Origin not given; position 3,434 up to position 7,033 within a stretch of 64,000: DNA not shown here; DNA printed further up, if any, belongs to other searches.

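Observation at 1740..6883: Catalytically dead class Ia aaRS paralog fused to HhH, a Pro-rich linker and DUF835, co-oriented with a D-aminoacyl-tRNA deacylase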

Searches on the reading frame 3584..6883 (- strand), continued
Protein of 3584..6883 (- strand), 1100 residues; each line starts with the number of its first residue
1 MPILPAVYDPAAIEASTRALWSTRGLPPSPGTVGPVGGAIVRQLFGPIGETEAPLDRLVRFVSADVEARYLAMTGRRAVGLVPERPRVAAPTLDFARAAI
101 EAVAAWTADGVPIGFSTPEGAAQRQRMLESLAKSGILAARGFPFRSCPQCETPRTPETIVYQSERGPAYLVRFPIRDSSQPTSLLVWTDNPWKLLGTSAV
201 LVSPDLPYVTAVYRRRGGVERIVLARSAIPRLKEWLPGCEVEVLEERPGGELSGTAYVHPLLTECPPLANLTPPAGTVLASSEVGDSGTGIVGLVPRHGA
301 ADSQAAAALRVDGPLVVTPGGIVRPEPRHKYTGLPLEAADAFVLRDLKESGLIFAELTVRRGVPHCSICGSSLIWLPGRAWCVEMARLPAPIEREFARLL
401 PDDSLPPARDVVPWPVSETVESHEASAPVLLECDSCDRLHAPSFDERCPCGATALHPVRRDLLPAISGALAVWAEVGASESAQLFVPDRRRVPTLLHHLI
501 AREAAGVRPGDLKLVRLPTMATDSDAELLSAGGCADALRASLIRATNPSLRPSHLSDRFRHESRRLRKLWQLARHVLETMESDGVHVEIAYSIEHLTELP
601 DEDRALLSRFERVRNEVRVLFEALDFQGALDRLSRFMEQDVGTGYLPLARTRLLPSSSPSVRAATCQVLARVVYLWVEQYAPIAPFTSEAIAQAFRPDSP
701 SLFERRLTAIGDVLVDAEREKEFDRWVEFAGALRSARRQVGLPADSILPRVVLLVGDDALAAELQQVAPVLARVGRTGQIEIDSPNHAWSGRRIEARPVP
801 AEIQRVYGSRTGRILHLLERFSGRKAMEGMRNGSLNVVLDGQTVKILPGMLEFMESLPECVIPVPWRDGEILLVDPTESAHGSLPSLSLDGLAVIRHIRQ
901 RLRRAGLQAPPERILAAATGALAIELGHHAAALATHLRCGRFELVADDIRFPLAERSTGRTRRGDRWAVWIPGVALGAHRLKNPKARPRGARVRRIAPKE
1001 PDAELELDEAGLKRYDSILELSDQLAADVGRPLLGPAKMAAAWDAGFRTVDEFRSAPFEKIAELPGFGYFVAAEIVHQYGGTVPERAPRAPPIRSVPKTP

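Call 92: find_homologous_proteins(query=P0197, max_evalue=1e-50)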
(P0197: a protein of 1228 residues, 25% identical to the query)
Query P0197 (1228 aa): 7999 proteins with E <= 1e-50 among 8000 candidates; the best 120 are listed.
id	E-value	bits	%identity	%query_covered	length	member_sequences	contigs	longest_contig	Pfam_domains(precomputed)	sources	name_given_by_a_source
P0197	0.0e+0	2858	100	100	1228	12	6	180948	PF09334.18,PF08264.20,PF05763.19,PF00133.29,PF19302.5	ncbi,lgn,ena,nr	ncbi:MAG: isoleucine--tRNA ligase [Thermoplasmata archaeon]|nr:isoleucine--tRNA ligase [Candidatus S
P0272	0.0e+0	2474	84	100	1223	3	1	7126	PF09334.18,PF08264.20,PF05763.19,PF00133.29,PF19302.5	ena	-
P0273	0.0e+0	2435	82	100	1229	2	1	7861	PF09334.18,PF08264.20,PF05763.19,PF00133.29,PF19302.5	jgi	-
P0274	0.0e+0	2011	67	100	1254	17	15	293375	PF09334.18,PF08264.20,PF05763.19,PF00133.29,PF19302.5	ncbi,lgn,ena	-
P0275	0.0e+0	1969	66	100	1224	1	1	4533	PF09334.18,PF08264.20,PF05763.19,PF00133.29,PF19302.5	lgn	-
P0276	0.0e+0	1966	66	100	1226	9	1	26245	PF09334.18,PF08264.20,PF05763.19,PF00133.29,PF19302.5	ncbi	-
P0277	0.0e+0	1949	65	100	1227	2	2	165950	PF09334.18,PF08264.20,PF05763.19,PF00133.29,PF19302.5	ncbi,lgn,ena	-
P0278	0.0e+0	1933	66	100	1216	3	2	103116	PF09334.18,PF08264.20,PF05763.19,PF00133.29,PF19302.5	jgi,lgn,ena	-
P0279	0.0e+0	1885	64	100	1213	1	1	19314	PF09334.18,PF08264.20,PF05763.19,PF00133.29,PF19302.5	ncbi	ncbi:MAG: isoleucine--tRNA ligase [Methanomassiliicoccales archaeon]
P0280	0.0e+0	1872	62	100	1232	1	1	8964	PF09334.18,PF08264.20,PF05763.19,PF00133.29,PF19302.5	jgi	-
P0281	0.0e+0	1843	62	100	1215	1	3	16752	PF09334.18,PF08264.20,PF05763.19,PF00133.29,PF19302.5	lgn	-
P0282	0.0e+0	1683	74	75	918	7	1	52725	PF09334.18,PF08264.20,PF00133.29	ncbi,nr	ncbi:MAG: isoleucine--tRNA ligase, partial [Thermoplasmata archaeon]|nr:isoleucine--tRNA ligase [Can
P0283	0.0e+0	1416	51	86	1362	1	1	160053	PF09334.18,PF08264.20,PF14520.13,PF05763.19,PF01921.25,PF00133.29,PF19302.5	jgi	-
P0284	0.0e+0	1403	52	86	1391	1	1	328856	PF09334.18,PF08264.20,PF14520.13,PF05763.19,PF00133.29,PF19302.5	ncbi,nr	ncbi:MAG: isoleucine--tRNA ligase [Methanomassiliicoccus sp.]|nr:isoleucine--tRNA ligase [Methanomas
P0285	0.0e+0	1400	51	86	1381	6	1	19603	PF09334.18,PF13240.12,PF08264.20,PF14520.13,PF05763.19,PF00133.29,PF19302.5,PF13248.12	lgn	-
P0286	0.0e+0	1399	51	88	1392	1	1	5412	PF12826.14,PF09334.18,PF08264.20,PF14520.13,PF05763.19,PF12836.14,PF00133.29,PF00633.30,PF19302.5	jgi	-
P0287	0.0e+0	1399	50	86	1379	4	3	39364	PF09334.18,PF01406.26,PF08264.20,PF14520.13,PF05763.19,PF01921.25,PF00133.29,PF19302.5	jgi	jgi:isoleucyl-tRNA synthetase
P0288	0.0e+0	1396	50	86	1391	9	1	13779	PF09334.18,PF08264.20,PF14520.13,PF05763.19,PF00133.29,PF19302.5,PF13248.12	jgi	jgi:isoleucyl-tRNA synthetase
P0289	0.0e+0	1396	50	87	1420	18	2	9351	PF12826.14,PF09334.18,PF13240.12,PF08264.20,PF14520.13,PF05763.19,PF12773.14,PF00133.29,PF00633.30,PF19302.5,PF13248.12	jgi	-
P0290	0.0e+0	1392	53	86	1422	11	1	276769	PF09334.18,PF13240.12,PF10391.16,PF05763.19,PF01921.25,PF00133.29,PF13248.12,PF12826.14,PF08264.20,PF14520.13,PF12773.14,PF00633.30,PF19302.5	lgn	-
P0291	0.0e+0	1389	51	86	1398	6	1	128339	PF09334.18,PF08264.20,PF14520.13,PF05763.19,PF00133.29,PF19302.5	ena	-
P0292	0.0e+0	1389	52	87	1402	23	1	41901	PF09334.18,PF08264.20,PF14520.13,PF18551.7,PF05763.19,PF01921.25,PF00133.29,PF19302.5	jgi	-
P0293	0.0e+0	1388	51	86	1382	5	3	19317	PF09334.18,PF08264.20,PF10391.16,PF14520.13,PF05763.19,PF00133.29,PF19302.5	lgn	-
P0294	0.0e+0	1385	51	86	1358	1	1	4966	PF09334.18,PF08264.20,PF14520.13,PF05763.19,PF00133.29,PF19302.5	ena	-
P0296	0.0e+0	1385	50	87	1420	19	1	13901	PF09334.18,PF08264.20,PF14520.13,PF05763.19,PF12773.14,PF01921.25,PF00133.29,PF19302.5,PF13248.12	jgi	jgi:isoleucyl-tRNA synthetase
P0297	0.0e+0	1382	50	86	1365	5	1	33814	PF09334.18,PF08264.20,PF14520.13,PF05763.19,PF01921.25,PF00133.29,PF19302.5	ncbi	-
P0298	0.0e+0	1381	51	87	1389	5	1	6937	PF09334.18,PF08264.20,PF14520.13,PF05763.19,PF00133.29,PF00633.30,PF19302.5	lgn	-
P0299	0.0e+0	1378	52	86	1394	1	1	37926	PF09334.18,PF08264.20,PF10391.16,PF14520.13,PF03118.22,PF05763.19,PF00133.29,PF19302.5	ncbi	ncbi:MAG: isoleucine--tRNA ligase [Methanomassiliicoccales archaeon]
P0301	0.0e+0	1376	51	86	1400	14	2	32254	PF12826.14,PF09334.18,PF08264.20,PF10391.16,PF14520.13,PF03118.22,PF05763.19,PF00133.29,PF00633.30,PF19302.5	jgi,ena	-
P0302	0.0e+0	1375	51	86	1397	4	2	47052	PF09334.18,PF08264.20,PF14520.13,PF03118.22,PF05763.19,PF00133.29,PF00633.30,PF19302.5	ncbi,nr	ncbi:MAG: isoleucine--tRNA ligase [Methanomassiliicoccales archaeon]|nr:isoleucine--tRNA ligase [Met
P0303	0.0e+0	1374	50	86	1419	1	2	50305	PF12826.14,PF09334.18,PF13240.12,PF08264.20,PF14520.13,PF05763.19,PF12773.14,PF00133.29,PF00633.30,PF19302.5,PF13248.12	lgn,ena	-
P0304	0.0e+0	1373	50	87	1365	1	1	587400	PF09334.18,PF08264.20,PF14520.13,PF05763.19,PF00133.29,PF19302.5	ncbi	-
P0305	0.0e+0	1373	50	88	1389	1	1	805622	PF12826.14,PF09334.18,PF08264.20,PF14520.13,PF05763.19,PF01921.25,PF00133.29,PF19302.5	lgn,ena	-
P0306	0.0e+0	1371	51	86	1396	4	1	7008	PF09334.18,PF08264.20,PF14520.13,PF05763.19,PF00133.29,PF19302.5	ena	-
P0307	0.0e+0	1371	50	87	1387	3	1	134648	PF09334.18,PF08264.20,PF14520.13,PF05763.19,PF00133.29,PF19302.5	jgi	jgi:isoleucyl-tRNA synthetase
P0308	0.0e+0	1371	51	87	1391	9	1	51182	PF09334.18,PF08264.20,PF14520.13,PF05763.19,PF00133.29,PF19302.5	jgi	jgi:isoleucyl-tRNA synthetase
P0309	0.0e+0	1370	51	86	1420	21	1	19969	PF09334.18,PF08264.20,PF14520.13,PF05763.19,PF01921.25,PF00133.29,PF19302.5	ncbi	-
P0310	0.0e+0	1370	51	86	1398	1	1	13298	PF09334.18,PF08264.20,PF10391.16,PF14520.13,PF03118.22,PF05763.19,PF01921.25,PF00133.29,PF00633.30,PF19302.5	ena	-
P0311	0.0e+0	1362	51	86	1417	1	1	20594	PF12826.14,PF09334.18,PF13240.12,PF08264.20,PF14520.13,PF05763.19,PF12773.14,PF00133.29,PF00633.30,PF19302.5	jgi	jgi:isoleucyl-tRNA synthetase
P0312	0.0e+0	1362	50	86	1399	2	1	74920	PF09334.18,PF08264.20,PF14520.13,PF05763.19,PF01921.25,PF12836.14,PF00133.29,PF00633.30,PF19302.5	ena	-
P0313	0.0e+0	1361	51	86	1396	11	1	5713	PF09334.18,PF08264.20,PF14520.13,PF03118.22,PF05763.19,PF00133.29,PF00633.30,PF19302.5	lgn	-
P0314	0.0e+0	1360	50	88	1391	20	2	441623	PF09334.18,PF08264.20,PF14520.13,PF05763.19,PF00133.29,PF19302.5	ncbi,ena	-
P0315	0.0e+0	1359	49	89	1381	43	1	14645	PF09334.18,PF08264.20,PF14520.13,PF05763.19,PF00133.29,PF19302.5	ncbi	-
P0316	0.0e+0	1358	50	87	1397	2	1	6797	PF09334.18,PF08264.20,PF14520.13,PF05763.19,PF01921.25,PF00133.29,PF19302.5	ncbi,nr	ncbi:MAG TPA: isoleucine--tRNA ligase [Methanomassiliicoccales archaeon]|nr:isoleucine--tRNA ligase 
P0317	0.0e+0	1357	51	86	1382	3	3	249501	PF09334.18,PF08264.20,PF14520.13,PF05763.19,PF00133.29,PF19302.5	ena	-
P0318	0.0e+0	1355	50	86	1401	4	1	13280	PF09334.18,PF08264.20,PF14520.13,PF05763.19,PF00133.29,PF19302.5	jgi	jgi:isoleucyl-tRNA synthetase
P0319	0.0e+0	1355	50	86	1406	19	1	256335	PF09334.18,PF08264.20,PF14520.13,PF05763.19,PF00133.29,PF19302.5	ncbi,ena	-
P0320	0.0e+0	1352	50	85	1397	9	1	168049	PF09334.18,PF08264.20,PF14520.13,PF05763.19,PF00133.29,PF19302.5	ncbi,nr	ncbi:MAG: isoleucine--tRNA ligase [Methanomassiliicoccales archaeon]|nr:isoleucine--tRNA ligase [Met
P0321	0.0e+0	1350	50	86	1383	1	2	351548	PF09334.18,PF08264.20,PF14520.13,PF05763.19,PF00133.29,PF19302.5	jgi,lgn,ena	-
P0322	0.0e+0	1334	51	85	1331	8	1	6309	PF09334.18,PF08264.20,PF14520.13,PF05763.19,PF01921.25,PF00133.29,PF19302.5,PF13248.12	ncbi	ncbi:MAG: isoleucine--tRNA ligase, partial [Methanomassiliicoccales archaeon]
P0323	0.0e+0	1330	50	85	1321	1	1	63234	PF09334.18,PF08264.20,PF14520.13,PF05763.19,PF00133.29,PF19302.5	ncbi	-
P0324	0.0e+0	1328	50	86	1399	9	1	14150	PF12826.14,PF09334.18,PF08264.20,PF10391.16,PF14520.13,PF05763.19,PF00133.29,PF19302.5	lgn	-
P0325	0.0e+0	1327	49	86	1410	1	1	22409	PF09334.18,PF08264.20,PF14520.13,PF05763.19,PF00133.29,PF19302.5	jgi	-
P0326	0.0e+0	1327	49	86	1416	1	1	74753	PF12826.14,PF09334.18,PF08264.20,PF14520.13,PF05763.19,PF00133.29,PF19302.5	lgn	-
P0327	0.0e+0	1327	50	85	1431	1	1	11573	PF09334.18,PF08264.20,PF14520.13,PF05763.19,PF00133.29,PF19302.5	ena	-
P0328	0.0e+0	1325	50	85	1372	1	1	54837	PF12826.14,PF09334.18,PF08264.20,PF14520.13,PF05763.19,PF12836.14,PF00133.29,PF00633.30,PF19302.5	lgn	-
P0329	0.0e+0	1324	49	86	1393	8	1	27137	PF09334.18,PF08264.20,PF14520.13,PF05763.19,PF00133.29,PF19302.5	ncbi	-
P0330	0.0e+0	1323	50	85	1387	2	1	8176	PF12826.14,PF09334.18,PF08264.20,PF14520.13,PF05763.19,PF00133.29,PF19302.5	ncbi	ncbi:MAG: isoleucine--tRNA ligase [Thermoplasmata archaeon]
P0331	0.0e+0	1322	49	85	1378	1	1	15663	PF09334.18,PF08264.20,PF14520.13,PF05763.19,PF00133.29,PF19302.5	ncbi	ncbi:MAG: isoleucine--tRNA ligase [Thermoplasmata archaeon]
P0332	0.0e+0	1322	50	85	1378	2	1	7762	PF09334.18,PF08264.20,PF14520.13,PF05763.19,PF00133.29,PF19302.5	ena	-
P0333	0.0e+0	1321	48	86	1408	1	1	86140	PF09334.18,PF08264.20,PF14520.13,PF05763.19,PF00133.29,PF19302.5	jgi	-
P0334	0.0e+0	1321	50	86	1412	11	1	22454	PF09334.18,PF08264.20,PF14520.13,PF05763.19,PF00133.29,PF19302.5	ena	-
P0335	0.0e+0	1321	48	87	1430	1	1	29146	PF09334.18,PF08264.20,PF14520.13,PF05763.19,PF00133.29,PF19302.5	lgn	-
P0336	0.0e+0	1320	50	85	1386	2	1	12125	PF12826.14,PF09334.18,PF08264.20,PF14520.13,PF05763.19,PF00133.29,PF19302.5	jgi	jgi:isoleucyl-tRNA synthetase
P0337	0.0e+0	1320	49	86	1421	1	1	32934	PF09334.18,PF08264.20,PF14520.13,PF05763.19,PF00133.29,PF00633.30,PF19302.5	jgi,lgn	-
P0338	0.0e+0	1319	49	86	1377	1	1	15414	PF12826.14,PF09334.18,PF08264.20,PF14520.13,PF05763.19,PF00133.29,PF00633.30,PF19302.5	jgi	jgi:isoleucyl-tRNA synthetase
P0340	0.0e+0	1317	49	87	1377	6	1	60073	PF09334.18,PF08264.20,PF14520.13,PF05763.19,PF00133.29,PF19302.5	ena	-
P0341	0.0e+0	1317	49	89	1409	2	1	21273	PF09334.18,PF08264.20,PF14520.13,PF05763.19,PF00133.29,PF19302.5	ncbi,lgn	-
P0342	0.0e+0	1317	49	87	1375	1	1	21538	PF09334.18,PF08264.20,PF14520.13,PF05763.19,PF00133.29,PF19302.5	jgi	-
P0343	0.0e+0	1316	47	92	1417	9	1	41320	PF12826.14,PF09334.18,PF08264.20,PF10391.16,PF14520.13,PF05763.19,PF00133.29,PF11731.15,PF14229.13,PF19302.5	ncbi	-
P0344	0.0e+0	1315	50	86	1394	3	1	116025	PF09334.18,PF08264.20,PF14520.13,PF05763.19,PF00133.29,PF19302.5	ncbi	-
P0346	0.0e+0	1314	49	85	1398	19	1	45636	PF09334.18,PF08264.20,PF14520.13,PF05763.19,PF00133.29,PF19302.5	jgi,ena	-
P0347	0.0e+0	1313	50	84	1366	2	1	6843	PF09334.18,PF08264.20,PF14520.13,PF05763.19,PF00133.29,PF19302.5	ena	-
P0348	0.0e+0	1313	50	84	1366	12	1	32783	PF09334.18,PF08264.20,PF14520.13,PF05763.19,PF00133.29,PF19302.5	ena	-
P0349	0.0e+0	1312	49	86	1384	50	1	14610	PF09334.18,PF08264.20,PF14520.13,PF05763.19,PF00133.29,PF19302.5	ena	-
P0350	0.0e+0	1312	49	87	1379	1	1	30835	PF09334.18,PF08264.20,PF14520.13,PF05763.19,PF00133.29,PF19302.5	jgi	jgi:isoleucyl-tRNA synthetase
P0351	0.0e+0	1311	49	87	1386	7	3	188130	PF09334.18,PF08264.20,PF14520.13,PF05763.19,PF00133.29,PF19302.5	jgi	-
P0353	0.0e+0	1311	49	85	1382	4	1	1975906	PF09334.18,PF08264.20,PF14520.13,PF05763.19,PF00133.29,PF19302.5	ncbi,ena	-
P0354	0.0e+0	1311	49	86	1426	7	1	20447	PF09334.18,PF13240.12,PF08264.20,PF14520.13,PF05763.19,PF12773.14,PF00133.29,PF10571.16,PF19302.5,PF13248.12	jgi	-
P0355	0.0e+0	1310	50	86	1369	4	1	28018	PF09334.18,PF08264.20,PF14520.13,PF05763.19,PF00133.29,PF19302.5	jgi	jgi:isoleucyl-tRNA synthetase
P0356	0.0e+0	1310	49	87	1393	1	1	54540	PF09334.18,PF08264.20,PF14520.13,PF05763.19,PF00133.29,PF00633.30,PF19302.5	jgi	-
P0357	0.0e+0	1310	49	86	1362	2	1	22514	PF12826.14,PF09334.18,PF08264.20,PF14520.13,PF05763.19,PF12773.14,PF00133.29,PF19302.5,PF13248.12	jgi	-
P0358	0.0e+0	1310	47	90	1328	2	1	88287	PF09334.18,PF08264.20,PF14520.13,PF05763.19,PF00133.29,PF19302.5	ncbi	-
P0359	0.0e+0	1310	48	86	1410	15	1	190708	PF09334.18,PF08264.20,PF14520.13,PF05763.19,PF00133.29,PF00633.30,PF19302.5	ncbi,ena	-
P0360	0.0e+0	1308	49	86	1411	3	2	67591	PF09334.18,PF08264.20,PF14520.13,PF05763.19,PF00133.29,PF00633.30,PF19302.5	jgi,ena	-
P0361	0.0e+0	1307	49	85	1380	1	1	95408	PF12826.14,PF09334.18,PF08264.20,PF14520.13,PF05763.19,PF00133.29,PF00633.30,PF19302.5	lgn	-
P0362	0.0e+0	1307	49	85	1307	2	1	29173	PF09334.18,PF08264.20,PF14520.13,PF05763.19,PF00133.29,PF19302.5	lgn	-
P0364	0.0e+0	1306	49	86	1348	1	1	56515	PF09334.18,PF01406.26,PF08264.20,PF14520.13,PF05763.19,PF00133.29,PF19302.5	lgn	-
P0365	0.0e+0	1306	49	86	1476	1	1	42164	PF18912.7,PF09334.18,PF13240.12,PF08264.20,PF14520.13,PF05763.19,PF12773.14,PF00133.29,PF19302.5,PF13248.12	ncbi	ncbi:MAG: isoleucine--tRNA ligase [Thermoplasmata archaeon]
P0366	0.0e+0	1305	49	85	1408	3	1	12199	PF12826.14,PF09334.18,PF08264.20,PF10391.16,PF14520.13,PF05763.19,PF00133.29,PF19302.5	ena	-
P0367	0.0e+0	1305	49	85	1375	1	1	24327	PF12826.14,PF09334.18,PF08264.20,PF14520.13,PF05763.19,PF00133.29,PF00633.30,PF19302.5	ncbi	-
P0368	0.0e+0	1305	49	85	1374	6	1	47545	PF12826.14,PF09334.18,PF08264.20,PF14520.13,PF05763.19,PF00133.29,PF00633.30,PF19302.5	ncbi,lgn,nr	ncbi:MAG: isoleucine--tRNA ligase [Thermoplasmata archaeon]|nr:isoleucine--tRNA ligase [Thermoplasma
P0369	0.0e+0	1304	49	85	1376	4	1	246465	PF12826.14,PF09334.18,PF08264.20,PF14520.13,PF05763.19,PF00133.29,PF19302.5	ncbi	-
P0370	0.0e+0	1304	49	85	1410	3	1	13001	PF12826.14,PF09334.18,PF08264.20,PF14520.13,PF05763.19,PF00133.29,PF19302.5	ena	-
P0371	0.0e+0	1303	48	86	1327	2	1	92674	PF09334.18,PF08264.20,PF14520.13,PF05763.19,PF00133.29,PF19302.5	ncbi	-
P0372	0.0e+0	1303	49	85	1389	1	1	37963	PF09334.18,PF08264.20,PF14520.13,PF05763.19,PF00133.29,PF19302.5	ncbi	-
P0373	0.0e+0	1303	48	85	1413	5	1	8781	PF12826.14,PF09334.18,PF08264.20,PF14520.13,PF05763.19,PF00133.29,PF19302.5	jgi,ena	-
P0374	0.0e+0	1303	48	85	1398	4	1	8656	PF09334.18,PF08264.20,PF14520.13,PF05763.19,PF00133.29,PF00633.30,PF19302.5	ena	-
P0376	0.0e+0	1303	48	85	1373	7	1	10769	PF09334.18,PF08264.20,PF14520.13,PF05763.19,PF00133.29,PF00633.30,PF19302.5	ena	-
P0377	0.0e+0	1301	49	86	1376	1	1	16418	PF09334.18,PF08264.20,PF14520.13,PF05763.19,PF00133.29,PF00633.30,PF19302.5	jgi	jgi:isoleucyl-tRNA synthetase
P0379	0.0e+0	1300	48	87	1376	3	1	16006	PF09334.18,PF08264.20,PF14520.13,PF05763.19,PF00133.29,PF19302.5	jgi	jgi:isoleucyl-tRNA synthetase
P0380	0.0e+0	1300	49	87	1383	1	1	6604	PF09334.18,PF08264.20,PF14520.13,PF05763.19,PF00133.29,PF19302.5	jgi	jgi:isoleucyl-tRNA synthetase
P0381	0.0e+0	1300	49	86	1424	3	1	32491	PF09334.18,PF08264.20,PF14520.13,PF05763.19,PF00133.29,PF19302.5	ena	-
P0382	0.0e+0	1299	48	87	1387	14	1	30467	PF09334.18,PF08264.20,PF14520.13,PF05763.19,PF00133.29,PF19302.5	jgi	jgi:isoleucyl-tRNA synthetase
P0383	0.0e+0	1298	47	91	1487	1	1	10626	PF18912.7,PF09334.18,PF13240.12,PF08264.20,PF14520.13,PF05763.19,PF12773.14,PF01921.25,PF00133.29,PF19302.5,PF13248.12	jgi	jgi:isoleucyl-tRNA synthetase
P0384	0.0e+0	1298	47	87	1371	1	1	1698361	PF09334.18,PF08264.20,PF14520.13,PF05763.19,PF00133.29,PF19302.5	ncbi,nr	ncbi:MAG: isoleucine--tRNA ligase [Methanobacteriota archaeon]|nr:MAG: isoleucine--tRNA ligase [Eury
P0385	0.0e+0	1298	49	86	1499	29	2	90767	PF18912.7,PF09334.18,PF13240.12,PF08264.20,PF14520.13,PF05763.19,PF12773.14,PF17032.11,PF00133.29,PF19302.5,PF13248.12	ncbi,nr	ncbi:MAG: isoleucine--tRNA ligase [Thermoplasmata archaeon]|nr:isoleucine--tRNA ligase [Thermoplasma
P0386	0.0e+0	1296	49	85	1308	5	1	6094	PF09334.18,PF08264.20,PF14520.13,PF05763.19,PF00133.29,PF19302.5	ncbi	-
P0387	0.0e+0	1296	49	85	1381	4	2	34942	PF09334.18,PF08264.20,PF14520.13,PF05763.19,PF00133.29,PF19302.5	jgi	jgi:isoleucyl-tRNA synthetase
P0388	0.0e+0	1295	47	90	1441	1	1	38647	PF09334.18,PF08264.20,PF14520.13,PF05763.19,PF00133.29,PF00633.30,PF19302.5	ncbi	-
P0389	0.0e+0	1294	48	86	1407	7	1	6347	PF09334.18,PF13240.12,PF08264.20,PF14520.13,PF05763.19,PF12773.14,PF00133.29,PF19302.5,PF13248.12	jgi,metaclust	metaclust:\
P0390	0.0e+0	1294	49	84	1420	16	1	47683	PF09334.18,PF13240.12,PF08264.20,PF14520.13,PF05763.19,PF12773.14,PF00133.29,PF10571.16,PF19302.5,PF13248.12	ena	-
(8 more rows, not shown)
